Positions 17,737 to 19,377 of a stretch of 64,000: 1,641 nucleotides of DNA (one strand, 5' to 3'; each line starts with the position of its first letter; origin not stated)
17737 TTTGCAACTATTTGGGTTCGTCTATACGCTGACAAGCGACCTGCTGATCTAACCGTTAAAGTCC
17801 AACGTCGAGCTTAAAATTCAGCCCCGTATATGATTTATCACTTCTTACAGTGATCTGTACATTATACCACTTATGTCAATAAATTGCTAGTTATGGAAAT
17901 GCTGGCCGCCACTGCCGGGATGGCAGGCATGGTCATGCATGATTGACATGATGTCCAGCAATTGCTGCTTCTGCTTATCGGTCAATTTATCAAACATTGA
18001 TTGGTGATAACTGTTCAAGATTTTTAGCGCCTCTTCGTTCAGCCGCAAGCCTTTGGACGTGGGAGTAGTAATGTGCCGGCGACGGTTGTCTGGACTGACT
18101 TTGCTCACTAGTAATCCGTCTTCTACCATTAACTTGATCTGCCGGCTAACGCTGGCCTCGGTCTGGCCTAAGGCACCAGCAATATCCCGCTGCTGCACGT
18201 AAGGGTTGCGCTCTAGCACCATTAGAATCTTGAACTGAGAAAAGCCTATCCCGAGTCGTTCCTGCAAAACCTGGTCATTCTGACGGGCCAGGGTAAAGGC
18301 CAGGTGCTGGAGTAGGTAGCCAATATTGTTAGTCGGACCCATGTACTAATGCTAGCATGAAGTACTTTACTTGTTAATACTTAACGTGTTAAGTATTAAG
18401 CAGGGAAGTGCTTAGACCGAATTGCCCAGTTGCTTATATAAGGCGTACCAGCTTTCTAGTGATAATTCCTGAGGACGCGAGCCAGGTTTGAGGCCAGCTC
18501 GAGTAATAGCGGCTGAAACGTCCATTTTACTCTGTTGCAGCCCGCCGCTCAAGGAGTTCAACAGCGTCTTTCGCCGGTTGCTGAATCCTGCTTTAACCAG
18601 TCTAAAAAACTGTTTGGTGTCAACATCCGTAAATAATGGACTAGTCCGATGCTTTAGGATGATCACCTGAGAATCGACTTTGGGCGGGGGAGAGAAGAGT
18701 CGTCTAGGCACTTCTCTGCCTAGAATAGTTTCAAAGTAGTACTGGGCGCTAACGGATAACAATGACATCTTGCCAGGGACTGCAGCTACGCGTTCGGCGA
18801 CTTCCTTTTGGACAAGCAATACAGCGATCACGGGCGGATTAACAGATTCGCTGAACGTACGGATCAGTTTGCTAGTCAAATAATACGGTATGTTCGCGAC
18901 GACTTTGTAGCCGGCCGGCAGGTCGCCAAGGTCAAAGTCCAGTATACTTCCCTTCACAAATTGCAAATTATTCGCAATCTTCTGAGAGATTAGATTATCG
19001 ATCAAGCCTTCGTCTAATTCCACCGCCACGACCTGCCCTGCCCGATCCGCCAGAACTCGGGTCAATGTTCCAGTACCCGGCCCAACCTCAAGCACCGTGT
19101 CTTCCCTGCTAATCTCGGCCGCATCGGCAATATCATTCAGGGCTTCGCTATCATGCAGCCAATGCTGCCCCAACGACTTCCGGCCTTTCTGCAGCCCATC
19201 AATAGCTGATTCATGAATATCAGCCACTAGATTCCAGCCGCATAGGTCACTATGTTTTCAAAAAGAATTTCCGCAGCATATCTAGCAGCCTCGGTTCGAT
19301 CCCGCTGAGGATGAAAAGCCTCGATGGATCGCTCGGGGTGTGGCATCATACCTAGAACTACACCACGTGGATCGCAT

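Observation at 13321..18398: Shared 22-bp palindromic operator links the MarR regulator to a zincin-like peptidase gene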

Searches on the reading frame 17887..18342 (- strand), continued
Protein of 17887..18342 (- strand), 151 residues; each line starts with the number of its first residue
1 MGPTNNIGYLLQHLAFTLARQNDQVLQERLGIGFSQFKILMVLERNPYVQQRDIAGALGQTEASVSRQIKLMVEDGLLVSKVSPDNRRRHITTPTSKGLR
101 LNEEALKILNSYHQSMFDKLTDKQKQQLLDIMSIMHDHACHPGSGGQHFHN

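Call 20: search_protein_families(library=pfam, proteins=[L023:1029-2348:+, L052:7629-9218:+, L054:8308-9960:+, L023:2481-3014:+, L030:3463-3903:+, L067:12753-13481:+, L007:13606-14208:+, L007:13122-13496:+, L045:3844-5544:+, L007:11990-13003:-], max_evalue=0.01)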
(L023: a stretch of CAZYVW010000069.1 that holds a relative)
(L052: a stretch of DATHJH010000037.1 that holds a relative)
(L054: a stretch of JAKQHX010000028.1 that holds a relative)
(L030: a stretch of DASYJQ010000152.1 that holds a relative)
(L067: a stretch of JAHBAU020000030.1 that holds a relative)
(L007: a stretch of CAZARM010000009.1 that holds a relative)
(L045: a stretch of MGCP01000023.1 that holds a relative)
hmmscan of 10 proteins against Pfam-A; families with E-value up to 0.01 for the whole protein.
L023:1029-2348:+ (439 aa): 3 families
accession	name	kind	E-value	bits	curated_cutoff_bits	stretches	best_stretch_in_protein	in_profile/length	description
PF07690.21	MFS_1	-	4.1e-41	141.5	33.4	1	21-383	2-345/347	Major Facilitator Superfamily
PF12832.13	MFS_1_like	-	1.3e-11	44.6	25.2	1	58-391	34-361/373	MFS_1 like family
PF00083.30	Sugar_tr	-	1.2e-09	38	22.3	1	52-193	40-180/452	Sugar (and other) transporter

L052:7629-9218:+ (529 aa): 0 families

L054:8308-9960:+ (550 aa): 1 family
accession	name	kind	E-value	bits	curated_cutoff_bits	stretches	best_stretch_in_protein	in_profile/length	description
PF08999.15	SP_C-Propep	-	0.0026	18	25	1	57-112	15-67/96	Surfactant protein C, N terminal propeptide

L023:2481-3014:+ (177 aa): 3 families
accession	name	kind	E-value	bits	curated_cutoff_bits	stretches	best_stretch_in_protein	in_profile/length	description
PF00293.34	NUDIX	-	2.2e-24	86.4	21.1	1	46-167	3-127/134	NUDIX domain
PF22327.2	Nudt16-like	-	1.4e-05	25.5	27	1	72-107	33-69/161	U8 snoRNA-decapping enzyme-like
PF14815.12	NUDIX_4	-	4.5e-05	23.7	35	1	50-166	2-105/113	NUDIX domain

L030:3463-3903:+ (146 aa): 4 families
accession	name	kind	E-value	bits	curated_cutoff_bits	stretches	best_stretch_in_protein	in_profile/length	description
PF00583.31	Acetyltransf_1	-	1.1e-05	26.2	20.7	1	35-83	47-96/116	Acetyltransferase (GNAT) family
PF13508.13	Acetyltransf_7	-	0.00054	20.7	27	1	27-77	6-59/84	Acetyltransferase (GNAT) domain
PF14542.12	Acetyltransf_CG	-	0.0029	18.1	30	1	39-79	16-57/80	GCN5-related N-acetyl-transferase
PF13673.13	Acetyltransf_10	-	0.0038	17.6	23.6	1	38-91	44-96/128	Acetyltransferase (GNAT) domain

L067:12753-13481:+ (242 aa): 1 family
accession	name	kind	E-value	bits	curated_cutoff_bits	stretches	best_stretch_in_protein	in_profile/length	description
PF19459.4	DUF5996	-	2.6e-13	50.2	25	1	2-208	7-250/296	Family of unknown function (DUF5996)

L007:13606-14208:+ (200 aa): 2 families
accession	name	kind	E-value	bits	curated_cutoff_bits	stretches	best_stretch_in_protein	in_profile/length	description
PF00293.34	NUDIX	-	3.9e-21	75.9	21.1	1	57-183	2-131/134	NUDIX domain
PF14815.12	NUDIX_4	-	0.00085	19.5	35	0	81-172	26-99/113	NUDIX domain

L007:13122-13496:+ (124 aa): 1 family
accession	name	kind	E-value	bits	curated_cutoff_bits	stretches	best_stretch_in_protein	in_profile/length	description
PF06262.17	Zincin_1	-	8.9e-26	90.1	22.4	1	28-122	1-95/97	Zincin-like metallopeptidase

L045:3844-5544:+ (566 aa): 3 families
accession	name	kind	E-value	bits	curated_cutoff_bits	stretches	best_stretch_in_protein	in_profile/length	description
PF07690.21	MFS_1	-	3.3e-59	201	33.4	1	55-447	1-346/347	Major Facilitator Superfamily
PF12832.13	MFS_1_like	-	2.1e-10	40.7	25.2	1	52-209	214-372/373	MFS_1 like family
PF00083.30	Sugar_tr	-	1.2e-05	24.8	22.3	1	62-227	23-192/452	Sugar (and other) transporter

L007:11990-13003:- (337 aa): 0 families

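Call 50: predict_structure(alignment_id=A1)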
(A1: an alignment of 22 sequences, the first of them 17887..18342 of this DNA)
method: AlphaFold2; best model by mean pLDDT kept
length: 151 residues; sequences in the alignment: 22
mean_pLDDT: 86.6   pTM: 0.78
mean pLDDT of the five models: 86.6, 86.6, 86.2, 85.8, 85.2
residues with pLDDT >= 90: 92; 70-90: 39; 50-70: 16; < 50: 4
segments of 3 or more residues with pLDDT < 50: none
pLDDT, mean of each block of 10 residues (from residue 1): 74 92 97 95 87 86 92 93 70 92 96 94 95 86 54 35
secondary structure, 60 per line:
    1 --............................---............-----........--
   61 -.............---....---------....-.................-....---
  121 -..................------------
elements in order: H3-30 H34-45 H51-58 H62-74 E78-81 E91-94 H96-112 H114-117 H122-139
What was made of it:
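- On MarR family transcriptional factors: AlphaFold model with pLDDT 86.6 and helix/strand order as in MarR (call 50).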

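Call 53: fold_search(model_id=the predicted structure, library=pdb)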
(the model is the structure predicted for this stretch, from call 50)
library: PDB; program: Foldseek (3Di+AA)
matches with E <= 10: 1663; with E <= 0.001: 281
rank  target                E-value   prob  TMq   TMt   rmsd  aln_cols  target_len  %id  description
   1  5cyv_B                7.6e-07  1.00  0.68  0.72   4.3       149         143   20  Crystal structure of CouR from Rhodococcus jostii RHA1 bound to p-coumaroyl-CoA (released 2015-08-12)
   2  3bpx_B                8.5e-07  1.00  0.71  0.77   2.6       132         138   20  Crystal Structure of MarR (released 2008-05-20)
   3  3fm5_B                1.1e-06  1.00  0.73  0.78   2.8       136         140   21  X-ray crystal structure of transcriptional regulator (MarR family) from Rhodococcus sp. RHA1 (released 2009-02-03)
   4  3fm5_D                1.1e-06  1.00  0.71  0.77   3.1       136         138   20  X-ray crystal structure of transcriptional regulator (MarR family) from Rhodococcus sp. RHA1 (released 2009-02-03)
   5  4l9t_A                1.5e-06  1.00  0.57  0.60   5.9       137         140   25  Crystal structure of MepR F27L mutant from multidrug resistant S. aureus clinical isolate (released 2013-09-11)
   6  5fb2_A                1.8e-06  1.00  0.58  0.62   4.9       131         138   25  S. aureus MepR F27L Mutant bound to oligodeoxyribonucleotide (released 2016-12-14)
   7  2a61_A                2.1e-06  1.00  0.64  0.67   3.8       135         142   20  The crystal structure of transcriptional regulator Tm0710 from Thermotoga maritima (released 2005-07-19)
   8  5ffx_A                2.1e-06  1.00  0.57  0.62   5.3       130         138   24  S. aureus MepR G34K Mutant (released 2016-12-21)
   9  3gfj                  2.2e-06  1.00  0.81  0.86   1.8       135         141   18  Crystal structure of the ST1710 mutant (R89A) protein (released 2009-08-25)
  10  3s2w_F                2.2e-06  1.00  0.76  0.80   2.6       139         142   23  The crystal structure of a MarR transcriptional regulator from Methanosarcina mazei Go1 (released 2011-06-22)
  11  3gfi_A                2.3e-06  1.00  0.73  0.77   3.1       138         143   18  Crystal structure of ST1710 complexed with its promoter DNA (released 2009-08-25)
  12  3eco_A                2.5e-06  1.00  0.66  0.73   3.3       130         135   24  Crystal structure of MepR, a transcription regulator of the Staphylococcus aureus multidrug efflux pump MepA (released 2009-02-10)
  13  5ffx_D                2.6e-06  1.00  0.67  0.73   3.2       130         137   25  S. aureus MepR G34K Mutant (released 2016-12-21)
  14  4l9t_B                2.6e-06  1.00  0.55  0.60   5.8       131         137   25  Crystal structure of MepR F27L mutant from multidrug resistant S. aureus clinical isolate (released 2013-09-11)
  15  2yr2_A                2.8e-06  1.00  0.81  0.86   1.9       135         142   18  Crystal Structure of the Hypothetical regulator from Sulfolobus tokodaii (released 2007-10-02)
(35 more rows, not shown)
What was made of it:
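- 17887..18342 (-): marR gene, 151 aa, with the His/Cys-rich tail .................. AlphaFold model pLDDT 86.6 with a canonical MarR fold (calls 50, 53).
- On MarR family transcriptional factors: Foldseek top hits are CouR, MarR, MepR and ST1710, with TM-scores up to 0.81 (call 53).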

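Call 59: search_protein_families(library=ncbifam, proteins=[window:17887-18342:-, L023:1029-2348:+, L052:7629-9218:+], max_evalue=0.001)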
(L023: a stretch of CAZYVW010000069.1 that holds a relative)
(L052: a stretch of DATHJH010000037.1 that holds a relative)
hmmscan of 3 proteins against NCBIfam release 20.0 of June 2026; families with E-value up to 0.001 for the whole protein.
window:17887-18342:- (151 aa): 9 families
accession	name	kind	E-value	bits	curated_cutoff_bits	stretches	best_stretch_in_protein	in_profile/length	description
NF045593.1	bilirub_TF_BilQ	equivalog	7.3e-13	48.4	125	1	9-136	6-132/135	bilirubin utilization transcriptional regulator BilQ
NF053814.1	teico_TcaR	equivalog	2.5e-08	34.1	170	1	24-136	28-142/151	MarR family transcriptional regulator TcaR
NF053777.1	Saro0803TransReg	equivalog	3.6e-07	30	200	1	29-136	32-139/140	Saro_0803 family transcriptional regulator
NF041230.1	BagL_FevM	exception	5.1e-07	29.8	230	1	32-137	38-143/145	MarR family transcriptional regulator BagL/FevM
TIGR02337.1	HpaR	equivalog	5.3e-06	26.3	121.2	1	31-133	25-127/130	homoprotocatechuate degradation operon regulator HpaR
NF053755.1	MsvR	equivalog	2e-05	24.4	220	1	37-126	16-103/236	transcriptional factor MsvR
TIGR04176.1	MarR_EPS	equivalog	5.5e-05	23.2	88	1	36-99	6-71/105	MarR family EPS-associated transcriptional regulator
NF045919.1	HphnlacHdxRed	equivalog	8e-05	21.9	340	1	5-132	184-303/309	p-hydroxyphenylacetate 3-hydroxylase reductase component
NF038251.1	AdcR_fam_Zn_TF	equivalog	0.00082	19.6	175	1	35-124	37-128/143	zinc-dependent MarR family transcriptional regulator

L023:1029-2348:+ (439 aa): 26 families (the best 25 are shown)
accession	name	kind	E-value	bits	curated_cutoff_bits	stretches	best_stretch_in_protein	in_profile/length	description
NF012174.0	tet_MFS_A_B_C_D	equivalog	1e-48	166.1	475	1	15-387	2-351/382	Tet(A)/Tet(B)/Tet(C) family tetracycline efflux MFS transporter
NF045486.1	tet_MFS_30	exception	6.4e-37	127.7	730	1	15-391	3-356/392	tetracycline efflux MFS transporter Tet(30)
NF012187.0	tet_MFS_E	exception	7.2e-32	111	820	1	20-424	8-393/405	tetracycline efflux MFS transporter Tet(E)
NF012207.0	tet_MFS_H_J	exception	1.4e-31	109.9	700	1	15-383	3-349/392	Tet(H)/Tet(J) family tetracycline efflux MFS transporter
NF045684.1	tet_MFS_65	exception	8.4e-31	107.5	800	1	22-382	3-339/383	tetracycline efflux MFS transporter Tet(65)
NF012193.0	tet_MFS_A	exception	9.6e-31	107.1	840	1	17-383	6-349/394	tetracycline efflux MFS transporter Tet(A)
NF012191.0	tet_MFS_C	exception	2e-30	106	850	1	15-383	5-350/396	tetracycline efflux MFS transporter Tet(C)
NF012194.0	tet_MFS_J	exception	7.3e-30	104.2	870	1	15-376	3-342/398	tetracycline efflux MFS transporter Tet(J)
NF045488.1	tet_MFS_62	exception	3.6e-29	102.1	775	1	15-394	2-356/385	tetracycline efflux MFS transporter Tet(62)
NF012195.0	tet_MFS_H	exception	8.8e-29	100.8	840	1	15-315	3-282/392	tetracycline efflux MFS transporter Tet(H)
NF012190.1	tet_MFS_B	exception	7.9e-28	97.6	850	1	19-172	7-152/400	tetracycline efflux MFS transporter Tet(B)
NF012192.0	tet_MFS_G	exception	3.8e-26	92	800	1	19-412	7-374/391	tetracycline efflux MFS transporter Tet(G)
NF012186.0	tet_MFS_D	exception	2.1e-25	89.6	775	1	19-383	7-346/394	tetracycline efflux MFS transporter Tet(D)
NF012188.1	tet_MFS_Y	exception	4.2e-25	88.6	820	1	14-357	2-321/391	tetracycline efflux MFS transporter Tet(Y)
NF012177.1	tet_MFS_42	exception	1.6e-24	86.9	850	1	21-403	4-356/411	tetracycline efflux MFS transporter Tet(42)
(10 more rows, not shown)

L052:7629-9218:+ (529 aa): 0 families

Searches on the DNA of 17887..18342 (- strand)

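Call 57: search_rna_families(sources=[L007, L094, L201], threshold=evalue, max_evalue=0.5)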
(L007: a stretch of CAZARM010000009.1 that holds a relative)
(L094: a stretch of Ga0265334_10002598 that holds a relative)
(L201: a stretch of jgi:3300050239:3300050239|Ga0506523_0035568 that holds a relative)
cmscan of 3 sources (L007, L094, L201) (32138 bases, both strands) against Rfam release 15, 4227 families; matches with E-value up to 0.5: 7.
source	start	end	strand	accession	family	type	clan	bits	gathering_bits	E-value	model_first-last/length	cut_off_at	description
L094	3530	3602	-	RF00005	tRNA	Gene; tRNA;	CL00001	62.6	29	1.7e-11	1-71/71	no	tRNA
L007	11578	11952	+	RF00023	tmRNA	Gene;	CL00001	59.9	47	3.2e-21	1-374/374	no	transfer-messenger RNA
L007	134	205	+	RF00005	tRNA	Gene; tRNA;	CL00001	51.2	29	2.3e-08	1-71/71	no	tRNA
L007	6433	6506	+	RF03531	n00280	Gene; sRNA;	-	41.5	65.2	0.0011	17-90/101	no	Clostridioides difficile sRNA included into helicase gene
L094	1127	1226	-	RF00174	Cobalamin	Cis-reg; riboswitch;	CL00101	30.3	31.5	0.00036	48-166/189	no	Cobalamin riboswitch aptamer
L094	1065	1144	-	RF02837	anti-hemB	Gene; sRNA;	-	24.7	49.5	0.08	1-81/81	no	Burkholderia RNA 7 (anti-hemB)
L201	207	291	+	RF02851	Ysr283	Gene; antisense;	-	20.7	58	0.068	1-253/253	no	Yersinia sRNA 283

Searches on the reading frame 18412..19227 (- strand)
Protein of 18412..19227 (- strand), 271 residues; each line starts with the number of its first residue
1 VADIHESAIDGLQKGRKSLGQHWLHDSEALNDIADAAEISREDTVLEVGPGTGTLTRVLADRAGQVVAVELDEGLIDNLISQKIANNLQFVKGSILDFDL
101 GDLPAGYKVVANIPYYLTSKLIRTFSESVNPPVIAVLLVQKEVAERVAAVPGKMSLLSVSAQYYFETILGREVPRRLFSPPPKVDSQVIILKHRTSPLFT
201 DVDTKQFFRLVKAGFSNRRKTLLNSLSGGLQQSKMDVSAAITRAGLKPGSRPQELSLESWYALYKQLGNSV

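Call 7: search_protein_families(library=pfam, proteins=[window:18412-19227:-])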
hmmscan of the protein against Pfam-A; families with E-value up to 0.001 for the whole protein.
window:18412-19227:- (271 aa): 3 families
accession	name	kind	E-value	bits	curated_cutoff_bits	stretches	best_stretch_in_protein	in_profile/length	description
PF00398.26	RrnaAD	-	9.9e-54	182.6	24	1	13-266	2-260/263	Ribosomal RNA adenine dimethylase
PF13649.12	Methyltransf_25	-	2.4e-06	28.6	27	1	45-103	1-63/97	Methyltransferase domain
PF08241.18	Methyltransf_11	-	5.2e-05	24.2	21.2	1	46-101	1-57/95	Methyltransferase domain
